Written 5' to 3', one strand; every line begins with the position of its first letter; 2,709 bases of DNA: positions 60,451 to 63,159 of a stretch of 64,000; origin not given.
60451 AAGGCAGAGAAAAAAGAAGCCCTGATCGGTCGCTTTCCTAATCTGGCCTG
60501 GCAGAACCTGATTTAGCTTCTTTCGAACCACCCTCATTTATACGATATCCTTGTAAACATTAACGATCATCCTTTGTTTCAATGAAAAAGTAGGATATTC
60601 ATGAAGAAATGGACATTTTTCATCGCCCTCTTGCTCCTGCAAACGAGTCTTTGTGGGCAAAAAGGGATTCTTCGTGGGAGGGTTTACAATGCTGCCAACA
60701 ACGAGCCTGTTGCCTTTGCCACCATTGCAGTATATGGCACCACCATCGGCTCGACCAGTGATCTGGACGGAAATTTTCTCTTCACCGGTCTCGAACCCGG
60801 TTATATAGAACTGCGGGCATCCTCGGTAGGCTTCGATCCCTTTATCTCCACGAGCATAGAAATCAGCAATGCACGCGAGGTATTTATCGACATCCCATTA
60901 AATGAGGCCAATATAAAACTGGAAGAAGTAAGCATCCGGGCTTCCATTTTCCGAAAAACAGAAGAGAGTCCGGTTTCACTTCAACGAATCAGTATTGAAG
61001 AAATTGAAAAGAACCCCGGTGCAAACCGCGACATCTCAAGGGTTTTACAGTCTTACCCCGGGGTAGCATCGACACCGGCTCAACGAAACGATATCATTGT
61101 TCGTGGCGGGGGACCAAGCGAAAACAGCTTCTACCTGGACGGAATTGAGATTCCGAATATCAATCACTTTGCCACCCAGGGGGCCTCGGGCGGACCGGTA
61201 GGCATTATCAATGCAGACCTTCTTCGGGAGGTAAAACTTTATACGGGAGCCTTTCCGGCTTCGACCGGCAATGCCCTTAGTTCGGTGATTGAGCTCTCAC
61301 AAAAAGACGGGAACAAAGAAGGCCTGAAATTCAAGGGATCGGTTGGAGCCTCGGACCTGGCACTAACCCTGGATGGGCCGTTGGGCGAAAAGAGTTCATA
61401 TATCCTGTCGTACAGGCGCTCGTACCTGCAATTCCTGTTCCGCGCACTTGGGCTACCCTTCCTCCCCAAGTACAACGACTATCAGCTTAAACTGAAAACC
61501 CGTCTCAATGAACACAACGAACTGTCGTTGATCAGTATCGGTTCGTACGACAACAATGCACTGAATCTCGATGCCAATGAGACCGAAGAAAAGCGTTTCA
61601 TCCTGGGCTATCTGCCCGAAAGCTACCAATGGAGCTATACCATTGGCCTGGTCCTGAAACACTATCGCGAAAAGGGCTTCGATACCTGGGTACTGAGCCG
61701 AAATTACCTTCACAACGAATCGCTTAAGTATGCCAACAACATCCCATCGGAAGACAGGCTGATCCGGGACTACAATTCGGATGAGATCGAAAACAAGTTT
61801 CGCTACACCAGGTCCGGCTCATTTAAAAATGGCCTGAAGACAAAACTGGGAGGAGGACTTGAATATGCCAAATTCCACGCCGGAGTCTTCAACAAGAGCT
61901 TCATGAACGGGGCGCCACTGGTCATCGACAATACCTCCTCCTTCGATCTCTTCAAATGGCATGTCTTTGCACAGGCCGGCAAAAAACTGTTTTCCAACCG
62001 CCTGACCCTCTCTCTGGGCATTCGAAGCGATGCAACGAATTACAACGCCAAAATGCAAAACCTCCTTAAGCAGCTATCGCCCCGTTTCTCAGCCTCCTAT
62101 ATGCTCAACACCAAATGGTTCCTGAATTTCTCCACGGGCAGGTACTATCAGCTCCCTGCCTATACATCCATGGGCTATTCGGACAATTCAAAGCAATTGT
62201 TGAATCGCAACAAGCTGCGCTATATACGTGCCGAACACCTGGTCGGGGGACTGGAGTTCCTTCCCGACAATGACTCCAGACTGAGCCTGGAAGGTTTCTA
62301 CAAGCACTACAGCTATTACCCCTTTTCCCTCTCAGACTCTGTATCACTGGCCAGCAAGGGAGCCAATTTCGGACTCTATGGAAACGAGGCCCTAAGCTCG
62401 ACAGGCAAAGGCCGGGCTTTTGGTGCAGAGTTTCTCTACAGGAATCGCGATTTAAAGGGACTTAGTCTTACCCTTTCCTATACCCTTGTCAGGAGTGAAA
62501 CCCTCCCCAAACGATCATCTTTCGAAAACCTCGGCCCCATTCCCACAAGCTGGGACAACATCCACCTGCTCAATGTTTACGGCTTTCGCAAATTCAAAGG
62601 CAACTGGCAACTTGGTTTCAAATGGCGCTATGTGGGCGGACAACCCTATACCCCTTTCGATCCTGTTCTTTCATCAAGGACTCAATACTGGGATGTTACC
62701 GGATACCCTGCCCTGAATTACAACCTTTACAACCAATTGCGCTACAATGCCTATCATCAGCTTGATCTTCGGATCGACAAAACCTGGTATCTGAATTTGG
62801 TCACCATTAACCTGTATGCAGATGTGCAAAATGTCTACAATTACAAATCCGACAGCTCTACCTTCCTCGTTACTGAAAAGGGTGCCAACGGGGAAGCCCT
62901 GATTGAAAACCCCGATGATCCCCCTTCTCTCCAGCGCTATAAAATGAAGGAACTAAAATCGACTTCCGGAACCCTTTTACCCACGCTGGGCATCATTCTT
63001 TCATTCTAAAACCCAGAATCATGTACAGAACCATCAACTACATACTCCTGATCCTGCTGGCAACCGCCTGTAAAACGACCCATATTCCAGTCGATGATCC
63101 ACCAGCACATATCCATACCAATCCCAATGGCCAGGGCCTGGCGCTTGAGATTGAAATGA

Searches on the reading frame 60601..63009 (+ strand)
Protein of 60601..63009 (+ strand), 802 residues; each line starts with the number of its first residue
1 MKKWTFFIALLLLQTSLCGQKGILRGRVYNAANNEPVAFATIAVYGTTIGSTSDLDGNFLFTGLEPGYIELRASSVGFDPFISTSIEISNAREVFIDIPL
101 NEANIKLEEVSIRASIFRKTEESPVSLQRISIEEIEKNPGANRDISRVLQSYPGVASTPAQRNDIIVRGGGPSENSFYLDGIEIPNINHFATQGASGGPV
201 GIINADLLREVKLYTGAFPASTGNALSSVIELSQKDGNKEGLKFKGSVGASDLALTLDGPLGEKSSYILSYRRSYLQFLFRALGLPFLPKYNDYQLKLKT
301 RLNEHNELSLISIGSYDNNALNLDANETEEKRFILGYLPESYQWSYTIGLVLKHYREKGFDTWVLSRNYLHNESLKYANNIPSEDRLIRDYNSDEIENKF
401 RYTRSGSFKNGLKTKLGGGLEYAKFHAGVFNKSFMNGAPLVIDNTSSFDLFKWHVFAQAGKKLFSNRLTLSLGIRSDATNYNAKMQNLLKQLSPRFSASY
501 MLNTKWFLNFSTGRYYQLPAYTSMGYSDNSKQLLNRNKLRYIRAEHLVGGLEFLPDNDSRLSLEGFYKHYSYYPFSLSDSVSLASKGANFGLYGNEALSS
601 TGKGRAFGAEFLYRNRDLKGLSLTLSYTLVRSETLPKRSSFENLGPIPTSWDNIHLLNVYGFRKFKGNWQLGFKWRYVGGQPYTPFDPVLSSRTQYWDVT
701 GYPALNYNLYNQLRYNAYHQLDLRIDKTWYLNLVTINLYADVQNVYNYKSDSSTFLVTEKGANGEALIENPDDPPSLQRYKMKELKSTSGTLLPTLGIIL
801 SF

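Call 56: search_protein_families(library=pfam, max_evalue=0.0001, proteins=[window:60601-63009:+])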
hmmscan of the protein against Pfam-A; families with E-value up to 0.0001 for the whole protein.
window:60601-63009:+ (802 aa): 3 families
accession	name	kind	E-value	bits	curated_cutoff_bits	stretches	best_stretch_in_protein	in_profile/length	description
PF13715.12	CarbopepD_reg_2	-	2.6e-15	56.7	32.2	1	25-111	2-87/88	CarboxypepD_reg-like domain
PF13620.12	CarboxypepD_reg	-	8.5e-13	48.9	32.3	1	24-99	2-80/82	Carboxypeptidase regulatory-like domain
PF07715.20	Plug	-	7.4e-11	43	23.9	1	120-224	2-101/107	TonB-dependent Receptor Plug Domain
